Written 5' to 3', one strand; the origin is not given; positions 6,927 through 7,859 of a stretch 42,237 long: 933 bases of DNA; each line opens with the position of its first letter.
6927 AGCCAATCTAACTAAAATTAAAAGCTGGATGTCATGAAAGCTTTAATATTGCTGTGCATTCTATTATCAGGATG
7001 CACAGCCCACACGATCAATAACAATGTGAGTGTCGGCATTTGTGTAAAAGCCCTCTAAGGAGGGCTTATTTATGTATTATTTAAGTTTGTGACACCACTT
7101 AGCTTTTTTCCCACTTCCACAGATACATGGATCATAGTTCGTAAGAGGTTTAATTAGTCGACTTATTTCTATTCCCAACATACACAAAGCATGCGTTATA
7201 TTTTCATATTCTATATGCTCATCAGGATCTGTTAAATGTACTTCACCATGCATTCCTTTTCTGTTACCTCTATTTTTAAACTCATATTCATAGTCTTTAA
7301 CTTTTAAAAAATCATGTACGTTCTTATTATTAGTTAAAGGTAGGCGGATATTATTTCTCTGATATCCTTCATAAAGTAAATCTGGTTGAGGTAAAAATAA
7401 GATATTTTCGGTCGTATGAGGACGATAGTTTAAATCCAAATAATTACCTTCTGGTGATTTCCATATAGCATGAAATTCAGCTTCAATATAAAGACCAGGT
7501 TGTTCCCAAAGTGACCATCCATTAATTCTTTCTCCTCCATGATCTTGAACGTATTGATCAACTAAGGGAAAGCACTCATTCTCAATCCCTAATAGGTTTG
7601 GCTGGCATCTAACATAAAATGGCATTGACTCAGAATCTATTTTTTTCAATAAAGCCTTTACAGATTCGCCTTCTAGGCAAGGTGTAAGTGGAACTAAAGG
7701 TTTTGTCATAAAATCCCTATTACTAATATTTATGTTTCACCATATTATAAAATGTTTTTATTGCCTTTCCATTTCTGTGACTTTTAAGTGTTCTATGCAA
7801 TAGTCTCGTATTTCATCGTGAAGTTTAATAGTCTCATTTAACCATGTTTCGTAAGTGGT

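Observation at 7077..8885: Counter-oriented AT-rich three-gene cassette (73-aa protein, 2TM protein, SEC-C-motif protein): candidate uncharacterised exclusion/defence or lysogenic-conversion module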

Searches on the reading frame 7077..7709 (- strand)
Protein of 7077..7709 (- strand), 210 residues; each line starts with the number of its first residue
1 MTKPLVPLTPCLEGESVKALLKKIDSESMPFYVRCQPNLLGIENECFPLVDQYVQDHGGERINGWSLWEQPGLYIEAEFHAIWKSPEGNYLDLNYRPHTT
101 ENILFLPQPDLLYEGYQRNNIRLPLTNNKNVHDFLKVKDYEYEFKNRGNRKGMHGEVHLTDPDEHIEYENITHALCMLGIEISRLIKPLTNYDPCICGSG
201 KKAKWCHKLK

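Call 3: search_protein_families(library=pfam, proteins=[window:7077-7709:-], max_evalue=1)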
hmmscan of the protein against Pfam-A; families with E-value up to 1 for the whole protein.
window:7077-7709:- (210 aa): 1 family
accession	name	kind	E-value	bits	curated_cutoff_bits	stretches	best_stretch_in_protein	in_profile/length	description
PF02810.21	SEC-C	-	0.0039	17.5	20.4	1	193-207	3-17/19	SEC-C motif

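Call 4: search_protein_families(library=padloc, proteins=[window:7077-7709:-], max_evalue=1)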
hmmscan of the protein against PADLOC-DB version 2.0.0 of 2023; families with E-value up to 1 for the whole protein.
window:7077-7709:- (210 aa): 3 families
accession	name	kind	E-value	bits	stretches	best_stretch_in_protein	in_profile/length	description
PDLC00872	E2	-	0.0011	16.5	1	188-208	167-187/216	E2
PDLC00865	E2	-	0.021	12.2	1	187-208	168-189/219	E2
PDLC00833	E1-E2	-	0.025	12.1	1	166-208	151-191/222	E1-E2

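Call 5: search_protein_families(library=phrogs, proteins=[window:7077-7709:-], max_evalue=1)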
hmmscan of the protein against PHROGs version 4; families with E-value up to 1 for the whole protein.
window:7077-7709:- (210 aa): 1 family
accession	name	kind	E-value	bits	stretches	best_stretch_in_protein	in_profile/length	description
phrog_37148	-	unknown function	1.3e-123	411.3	1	1-210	1-210/210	-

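Call 6: search_protein_families(library=ncbifam, proteins=[window:7077-7709:-], max_evalue=1)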
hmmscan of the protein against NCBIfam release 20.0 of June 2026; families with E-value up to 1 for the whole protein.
window:7077-7709:- (210 aa): 6 families
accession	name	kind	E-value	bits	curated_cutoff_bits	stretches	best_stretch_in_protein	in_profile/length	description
TIGR04102.1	SWIM_PBPRA1643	hypoth_equivalog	0.0048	17.3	68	1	169-206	68-106/108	PBPRA1643 family SWIM/SEC-C metal-binding motif protein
NF002592.0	PRK02250.1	equivalog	0.0078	16.3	158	1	191-206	150-165/167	hypothetical protein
NF004088.0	PRK05590.1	equivalog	0.0083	16.5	140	1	191-207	147-163/166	hypothetical protein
NF002486.0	PRK01752.1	equivalog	0.077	12.9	120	1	190-206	136-152/157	YchJ family protein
NF002449.0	PRK01617.1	equivalog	0.11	12.8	141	1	190-206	135-151/154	hypothetical protein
NF007704.0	PRK10396.1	equivalog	0.11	12.4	149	1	191-206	203-218/221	hypothetical protein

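Call 9: search_dna_similar(query=window:7077-7709:-, collection=phages, mode=protein, max_rows=30)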
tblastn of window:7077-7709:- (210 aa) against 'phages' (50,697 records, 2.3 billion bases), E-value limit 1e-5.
Records with a match: 1; places in all: 1; records where one place covers at least 80% of the query: 1.
Best place of each record, by identity: <60% 1.
By first word of the organism name: Bacteriophage 1.
By host as written in the record: - 1.
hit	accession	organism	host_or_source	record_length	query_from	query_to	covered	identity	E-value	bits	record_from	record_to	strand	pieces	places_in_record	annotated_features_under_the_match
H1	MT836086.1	Bacteriophage sp.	human fecal samples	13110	9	206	94%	29.4%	2e-20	94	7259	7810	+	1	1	record has no annotation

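Call 12: find_homologous_proteins(query=window:7077-7709:-)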
Query window:7077-7709:- (210 aa): 36 proteins with E <= 0.001 among 65 candidates.
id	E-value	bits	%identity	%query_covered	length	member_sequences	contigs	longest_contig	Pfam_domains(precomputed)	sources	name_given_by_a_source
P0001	5.9e-138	476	95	100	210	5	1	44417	-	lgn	-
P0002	9.0e-121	419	84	100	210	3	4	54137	-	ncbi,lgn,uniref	ncbi:hypothetical protein [Acinetobacter seifertii]|uniref:hypothetical protein n=1 Tax=Acinetobacte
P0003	1.2e-119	416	82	100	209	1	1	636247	-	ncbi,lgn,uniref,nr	ncbi:hypothetical protein F909_03645 [Acinetobacter sp. ANC 3929]|uniref:SEC-C domain-containing pro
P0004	2.1e-119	415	83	100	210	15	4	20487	-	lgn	-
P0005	4.8e-114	397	80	100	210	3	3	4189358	-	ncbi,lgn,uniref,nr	ncbi:YecA family protein [Acinetobacter calcoaceticus]|uniref:YecA family protein n=1 Tax=Acinetobac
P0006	5.6e-112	391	78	100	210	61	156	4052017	-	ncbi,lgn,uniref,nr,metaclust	ncbi:TPA: hypothetical protein RHI22_001694 [Acinetobacter baumannii]|uniref:hypothetical protein n=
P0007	2.5e-102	359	74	100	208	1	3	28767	-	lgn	-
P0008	1.0e-77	278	57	100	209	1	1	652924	-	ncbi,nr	ncbi:hypothetical protein C9426_00850 [Serratia sp. S1B]|nr:hypothetical protein C9426_00850 [Serrat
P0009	5.8e-77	276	58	97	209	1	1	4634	-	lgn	-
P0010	6.9e-77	276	58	97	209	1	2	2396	-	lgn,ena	-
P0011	1.3e-75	272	58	97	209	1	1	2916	-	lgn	-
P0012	6.1e-74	266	57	97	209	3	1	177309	-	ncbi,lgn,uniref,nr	ncbi:SEC-C domain-containing protein [Acinetobacter radioresistens]|uniref:SEC-C domain-containing p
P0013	6.9e-74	266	59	98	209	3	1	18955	-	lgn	-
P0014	2.5e-73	264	55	98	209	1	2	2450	-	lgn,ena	-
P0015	4.2e-72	260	54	98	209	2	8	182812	-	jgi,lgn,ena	-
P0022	9.4e-68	246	54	97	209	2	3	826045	-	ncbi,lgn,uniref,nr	ncbi:YecA family protein [Acinetobacter guillouiae]|uniref:YecA family protein n=1 Tax=Acinetobacter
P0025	3.1e-50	189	44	99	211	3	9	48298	-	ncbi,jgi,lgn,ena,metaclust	jgi:hypothetical protein|metaclust:\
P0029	7.4e-39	151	41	96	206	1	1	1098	PF02810.22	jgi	jgi:hypothetical protein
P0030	1.9e-36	143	40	89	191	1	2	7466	PF02810.22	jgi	jgi:hypothetical protein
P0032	3.4e-31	126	36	97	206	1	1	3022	PF02810.22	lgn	-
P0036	1.3e-19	88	30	91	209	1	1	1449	PF02810.22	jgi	-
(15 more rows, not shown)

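Call 18: find_encoding_contigs(protein=P0006, flank=6000, max_places=6)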
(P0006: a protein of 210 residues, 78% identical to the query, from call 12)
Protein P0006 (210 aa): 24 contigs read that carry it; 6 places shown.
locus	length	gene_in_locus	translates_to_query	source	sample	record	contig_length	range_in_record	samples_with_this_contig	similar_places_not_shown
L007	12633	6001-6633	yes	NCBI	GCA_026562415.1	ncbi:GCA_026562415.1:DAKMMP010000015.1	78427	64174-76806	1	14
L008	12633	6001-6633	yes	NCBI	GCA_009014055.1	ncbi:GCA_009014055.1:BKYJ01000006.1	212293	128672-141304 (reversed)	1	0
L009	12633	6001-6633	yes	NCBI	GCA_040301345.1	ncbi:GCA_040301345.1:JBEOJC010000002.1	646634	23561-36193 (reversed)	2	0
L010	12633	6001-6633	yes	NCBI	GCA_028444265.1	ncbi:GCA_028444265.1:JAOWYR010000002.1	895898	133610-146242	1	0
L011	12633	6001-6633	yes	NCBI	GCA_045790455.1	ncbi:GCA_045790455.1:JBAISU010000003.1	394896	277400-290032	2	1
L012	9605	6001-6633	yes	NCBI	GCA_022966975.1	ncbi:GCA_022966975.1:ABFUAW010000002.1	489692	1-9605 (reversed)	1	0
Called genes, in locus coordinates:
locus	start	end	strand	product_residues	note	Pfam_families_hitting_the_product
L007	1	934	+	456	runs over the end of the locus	PF00289:Biotin_carb_N, PF02222:ATP-grasp, PF02786:CPSase_L_D2, PF07478:Dala_Dala_lig_C, PF02785:Biotin_carb_C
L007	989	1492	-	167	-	-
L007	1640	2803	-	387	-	PF03825:Nuc_H_symport, PF07690:MFS_1, PF12832:MFS_1_like, PF07690:MFS_1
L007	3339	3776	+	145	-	-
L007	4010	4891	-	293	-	PF25164:CoiA_N (weak)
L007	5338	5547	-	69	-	PF00313:CSD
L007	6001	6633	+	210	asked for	-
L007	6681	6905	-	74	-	-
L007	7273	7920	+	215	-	-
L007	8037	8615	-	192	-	PF00182:Glyco_hydro_19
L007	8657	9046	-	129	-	-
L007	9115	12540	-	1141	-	PF05268:GP38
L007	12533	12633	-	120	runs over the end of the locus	-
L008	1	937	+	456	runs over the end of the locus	PF00289:Biotin_carb_N, PF02222:ATP-grasp, PF02786:CPSase_L_D2, PF07478:Dala_Dala_lig_C, PF02785:Biotin_carb_C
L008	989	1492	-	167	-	-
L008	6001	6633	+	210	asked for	-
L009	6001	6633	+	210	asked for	-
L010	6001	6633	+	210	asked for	-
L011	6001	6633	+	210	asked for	-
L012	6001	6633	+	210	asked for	-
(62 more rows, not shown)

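Call 22: find_related_loci(query=window:7077-7709:-, collection=genome_contigs, flank=7000)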
Query window:7077-7709:- (210 aa) in genome_contigs; peptide patterns used: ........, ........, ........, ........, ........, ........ (x = any residue, [..] = any of these).
68 stretches matched a pattern; 34 encode a relative of the query (tblastn E <= 1e-3); 34 distinct loci.
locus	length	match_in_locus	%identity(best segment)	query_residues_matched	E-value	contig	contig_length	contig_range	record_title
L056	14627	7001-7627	82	1-209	4e-119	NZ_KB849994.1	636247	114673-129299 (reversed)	Acinetobacter sp. ANC 3929 acLZx-supercont1.10, whole genome shotgun sequence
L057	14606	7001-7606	41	6-208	4e-54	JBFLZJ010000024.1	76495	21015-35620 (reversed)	MAG: Pseudomonadota bacterium isolate MAG108 MAG108_24, whole genome shotgun sequence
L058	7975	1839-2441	43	7-208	6e-50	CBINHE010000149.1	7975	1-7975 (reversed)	MAG TPA_asm: uncultured Oxalobacteraceae bacterium isolate SRR16817059_binner123_Refined_21 genome assembly, contig: ERZ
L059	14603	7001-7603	36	8-210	2e-39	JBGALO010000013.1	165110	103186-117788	MAG: Cyclobacteriaceae bacterium isolate MAG_AAO_H125.46 AAOH125-46_opera_contig_414, whole genome shotgun sequence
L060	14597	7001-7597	34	5-207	2e-37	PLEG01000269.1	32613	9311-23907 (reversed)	MAG: Gemmatimonadetes bacterium isolate palsa_1236 73.20111000_P1D.32_contig_17349, whole genome shotgun sequence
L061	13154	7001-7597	34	5-207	2e-37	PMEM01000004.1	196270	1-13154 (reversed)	MAG: Gemmatimonadetes bacterium isolate fen_1247 73.20120700_E1X.16_contig_15, whole genome shotgun sequence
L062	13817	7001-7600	37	3-207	5e-37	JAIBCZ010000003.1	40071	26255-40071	MAG: Amphritea sp. isolate bin.23 k141_4520439_length_40071_cov_1859.1294, whole genome shotgun sequence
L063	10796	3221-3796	37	9-206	4e-36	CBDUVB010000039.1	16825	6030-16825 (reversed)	MAG TPA_asm: uncultured bacterium isolate SRR22302362_binner12_Refined_56 genome assembly, contig: ERZ25746724.1407, who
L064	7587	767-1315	35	9-206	5e-35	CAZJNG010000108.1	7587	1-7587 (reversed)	MAG TPA_asm: uncultured Candidatus Cloacimonadota bacterium isolate SRP241326_co2_295 genome assembly, contig: NODE_1174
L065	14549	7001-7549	35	9-206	5e-35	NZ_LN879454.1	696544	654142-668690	Desnuesiella massiliensis strain mt10, whole genome shotgun sequence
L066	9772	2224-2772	35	9-206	2e-34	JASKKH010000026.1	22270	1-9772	MAG: Clostridia bacterium isolate DJKA51_ANT-F21_bin.18 scaffold_320, whole genome shotgun sequence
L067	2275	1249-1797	35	9-206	2e-34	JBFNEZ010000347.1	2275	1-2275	MAG: Thermotaleaceae bacterium isolate AA5 NODE_7168_length_2275_cov_4.179279, whole genome shotgun sequence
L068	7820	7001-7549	34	9-206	2e-33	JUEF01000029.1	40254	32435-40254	MAG: Peptococcaceae bacterium BICA1-8 BICA1a_1035755, whole genome shotgun sequence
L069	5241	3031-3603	32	9-207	2e-32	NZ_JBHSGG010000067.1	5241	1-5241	Coralloluteibacterium thermophilus strain CGMCC 1.13574 soapdenovo_K_61_67, whole genome shotgun sequence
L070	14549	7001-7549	37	22-207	6e-32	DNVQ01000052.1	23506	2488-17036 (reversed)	MAG TPA_asm: Candidatus Moraniibacteriota bacterium isolate UBA12141 contig_485, whole genome shotgun sequence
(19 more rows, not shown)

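Call 51: search_solved_structures(query=A3, max_evalue=1, show_alignments=2)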
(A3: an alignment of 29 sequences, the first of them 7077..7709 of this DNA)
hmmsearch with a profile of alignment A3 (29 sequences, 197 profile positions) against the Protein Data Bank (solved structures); distinct sequences matched with E-value up to 1: 9.
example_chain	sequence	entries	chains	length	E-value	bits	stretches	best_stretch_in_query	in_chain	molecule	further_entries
1sx0_A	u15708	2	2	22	1.3e-05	28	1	178-196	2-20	SecA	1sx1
1ozb_I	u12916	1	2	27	2.2e-05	27.2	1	178-196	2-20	Preprotein translocase secA subunit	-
1tm6_A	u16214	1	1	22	4.8e-05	26.1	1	179-196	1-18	Preprotein translocase secA subunit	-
9l6b_C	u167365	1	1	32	6.6e-05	25.6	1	177-196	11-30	UPF0225 protein YchJ -C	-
3iqy_A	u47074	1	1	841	0.00073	22.2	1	165-196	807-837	Protein translocase subunit secA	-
1tf2_A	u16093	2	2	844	0.00074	22.2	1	165-196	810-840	Preprotein translocase secA subunit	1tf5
2i9w_A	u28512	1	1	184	0.0011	21.7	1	169-196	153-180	Hypothetical protein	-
7xmu_A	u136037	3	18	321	0.86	12.2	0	94-139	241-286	Ribose-phosphate pyrophosphokinase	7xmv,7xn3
4s2u_A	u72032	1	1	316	0.91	12.1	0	94-139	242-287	Ribose-phosphate pyrophosphokinase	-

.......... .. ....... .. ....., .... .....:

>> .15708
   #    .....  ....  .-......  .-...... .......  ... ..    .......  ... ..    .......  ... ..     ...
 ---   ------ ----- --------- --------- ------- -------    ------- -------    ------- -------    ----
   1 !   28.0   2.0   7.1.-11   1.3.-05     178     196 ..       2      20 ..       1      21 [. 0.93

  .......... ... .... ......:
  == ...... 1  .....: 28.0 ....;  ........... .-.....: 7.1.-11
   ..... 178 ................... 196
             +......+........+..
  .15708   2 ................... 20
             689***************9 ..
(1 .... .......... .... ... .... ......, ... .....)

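Call 59: predict_structure(alignment_id=A2)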
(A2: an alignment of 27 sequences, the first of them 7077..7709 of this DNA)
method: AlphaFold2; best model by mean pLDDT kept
length: 210 residues; sequences in the alignment: 27
mean_pLDDT: 89.7   pTM: 0.86
mean pLDDT of the five models: 89.7, 89.5, 86.7, 85.6, 84.1
residues with pLDDT >= 90: 133; 70-90: 66; 50-70: 9; < 50: 2
segments of 3 or more residues with pLDDT < 50: none
pLDDT, mean of each block of 10 residues (from residue 1): 83 94 93 87 77 95 96 96 97 84 94 89 97 98 89 76 94 97 92 85 70
secondary structure, 60 per line:
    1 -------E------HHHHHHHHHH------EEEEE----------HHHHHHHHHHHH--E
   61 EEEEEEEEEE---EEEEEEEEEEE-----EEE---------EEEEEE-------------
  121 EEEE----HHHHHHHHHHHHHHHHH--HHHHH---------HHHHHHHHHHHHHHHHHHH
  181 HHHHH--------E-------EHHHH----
elements in order: H15-24 E31-35 H46-57 E60-70 E74-84 E90-92 E102-107 E121-124 H129-145 H148-152 H162-185 H203-206

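Call 62: fold_search(model_id=the predicted structure, library=pdb)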
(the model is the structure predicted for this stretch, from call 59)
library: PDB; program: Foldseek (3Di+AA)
matches with E <= 10: 659; with E <= 0.001: 0
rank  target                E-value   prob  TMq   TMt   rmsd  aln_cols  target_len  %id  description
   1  6w54                  8.3e-02  0.07  0.13  0.13  17.2       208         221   10  Crystal Structure of Gallic Acid Decarboxylase from Arxula adeninivorans (released 2021-02-17)
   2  7kd9_E                1.8e-01  0.04  0.11  0.11  17.9       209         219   10  Crystal Structure of Gallic Acid Decarboxylase from Arxula adeninivorans (released 2021-02-17)
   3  7kd9_H                1.9e-01  0.06  0.14  0.14  16.7       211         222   10  Crystal Structure of Gallic Acid Decarboxylase from Arxula adeninivorans (released 2021-02-17)
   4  7kd9_A                2.1e-01  0.03  0.11  0.10  17.6       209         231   10  Crystal Structure of Gallic Acid Decarboxylase from Arxula adeninivorans (released 2021-02-17)
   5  7bwn_A                2.6e-01  0.09  0.15  0.12  17.0       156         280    9  Crystal Structure of a Designed Protein Heterocatenane (released 2020-06-17)
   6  7kd9_D                2.6e-01  0.03  0.11  0.10  17.7       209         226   12  Crystal Structure of Gallic Acid Decarboxylase from Arxula adeninivorans (released 2021-02-17)
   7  7kd9_I                2.9e-01  0.03  0.10  0.10  17.5       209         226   12  Crystal Structure of Gallic Acid Decarboxylase from Arxula adeninivorans (released 2021-02-17)
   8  7kd9_C                4.4e-01  0.05  0.15  0.14  16.8       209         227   11  Crystal Structure of Gallic Acid Decarboxylase from Arxula adeninivorans (released 2021-02-17)
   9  5ltq_J                5.2e-01  0.06  0.11  0.11   8.0        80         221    6  Structure of the Yellow Fluorescent Protein lanYFP from Branchiostoma lanceolatum at pH 7.5 (released 2016-12-07)
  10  6lw3_A                5.9e-01  0.14  0.16  0.21  11.5       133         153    8  Crystal structure of RuvC from Pseudomonas aeruginosa (released 2020-02-26)
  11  7kd9_B                5.9e-01  0.02  0.11  0.10  17.8       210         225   12  Crystal Structure of Gallic Acid Decarboxylase from Arxula adeninivorans (released 2021-02-17)
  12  6m9y_B                6.2e-01  0.03  0.13  0.15  15.5       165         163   10  X-ray Structure of Branchiostoma floridae fluorescent protein lanFP6A (released 2019-03-13)
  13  5ltq_M                7.0e-01  0.06  0.12  0.11   7.9        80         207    6  Structure of the Yellow Fluorescent Protein lanYFP from Branchiostoma lanceolatum at pH 7.5 (released 2016-12-07)
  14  5ltq_D                7.0e-01  0.06  0.12  0.11   8.0        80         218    6  Structure of the Yellow Fluorescent Protein lanYFP from Branchiostoma lanceolatum at pH 7.5 (released 2016-12-07)
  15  5ltq_E                7.0e-01  0.05  0.11  0.11   7.4        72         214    6  Structure of the Yellow Fluorescent Protein lanYFP from Branchiostoma lanceolatum at pH 7.5 (released 2016-12-07)
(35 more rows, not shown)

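Call 70: find_encoding_contigs(protein=P0012, flank=5000, max_places=3)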
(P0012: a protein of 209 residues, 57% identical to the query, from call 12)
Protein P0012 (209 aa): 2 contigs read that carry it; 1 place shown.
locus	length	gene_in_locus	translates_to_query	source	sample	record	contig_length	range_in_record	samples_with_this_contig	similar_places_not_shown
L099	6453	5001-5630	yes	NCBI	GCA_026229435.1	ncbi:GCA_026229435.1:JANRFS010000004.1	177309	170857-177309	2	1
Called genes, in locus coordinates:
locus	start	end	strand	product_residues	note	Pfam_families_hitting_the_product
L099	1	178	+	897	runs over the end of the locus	PF01411:tRNA-synt_2c, PF07973:tRNA_SAD, PF02272:DHHA1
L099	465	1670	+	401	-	PF13356:Arm-DNA-bind_3, PF22022:Phage_int_M, PF00589:Phage_integrase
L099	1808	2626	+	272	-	-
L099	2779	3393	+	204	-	PF00717:Peptidase_S24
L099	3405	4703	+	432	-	PF00817:IMS, PF11799:IMS_C, PF13438:DUF4113 (weak)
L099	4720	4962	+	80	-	-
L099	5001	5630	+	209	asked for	-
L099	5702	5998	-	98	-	PF20137:BubE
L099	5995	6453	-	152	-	PF01520:Amidase_3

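Call 71: find_encoding_contigs(protein=P0022, flank=5000, max_places=3)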
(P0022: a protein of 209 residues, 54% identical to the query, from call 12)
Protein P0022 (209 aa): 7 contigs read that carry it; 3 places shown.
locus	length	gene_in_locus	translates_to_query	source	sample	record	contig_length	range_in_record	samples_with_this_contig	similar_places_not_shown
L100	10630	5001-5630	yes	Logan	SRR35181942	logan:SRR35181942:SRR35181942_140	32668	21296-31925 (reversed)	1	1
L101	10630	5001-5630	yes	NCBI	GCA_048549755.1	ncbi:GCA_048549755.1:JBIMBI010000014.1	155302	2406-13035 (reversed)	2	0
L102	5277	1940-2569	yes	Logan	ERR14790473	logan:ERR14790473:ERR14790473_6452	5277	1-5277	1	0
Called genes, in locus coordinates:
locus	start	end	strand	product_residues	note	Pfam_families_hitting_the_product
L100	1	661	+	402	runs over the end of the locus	PF13356:Arm-DNA-bind_3, PF22022:Phage_int_M, PF00589:Phage_integrase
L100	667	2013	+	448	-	-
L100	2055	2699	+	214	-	PF02586:SRAP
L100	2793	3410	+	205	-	PF00717:Peptidase_S24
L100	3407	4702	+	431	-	PF00817:IMS, PF11799:IMS_C, PF13438:DUF4113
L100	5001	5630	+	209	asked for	-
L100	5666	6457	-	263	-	PF25612:DUF7940, PF05257:CHAP (weak)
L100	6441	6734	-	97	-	PF05106:Phage_holin_3_1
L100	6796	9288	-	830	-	PF13550:Phage-tail_3, PF23666:Rcc01698_C, PF00041:fn3 (weak)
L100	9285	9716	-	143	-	PF00877:NLPC_P60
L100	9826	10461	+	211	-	-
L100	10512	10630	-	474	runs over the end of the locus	-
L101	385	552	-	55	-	-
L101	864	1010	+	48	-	-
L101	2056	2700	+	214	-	PF02586:SRAP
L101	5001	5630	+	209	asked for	-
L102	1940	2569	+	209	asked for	-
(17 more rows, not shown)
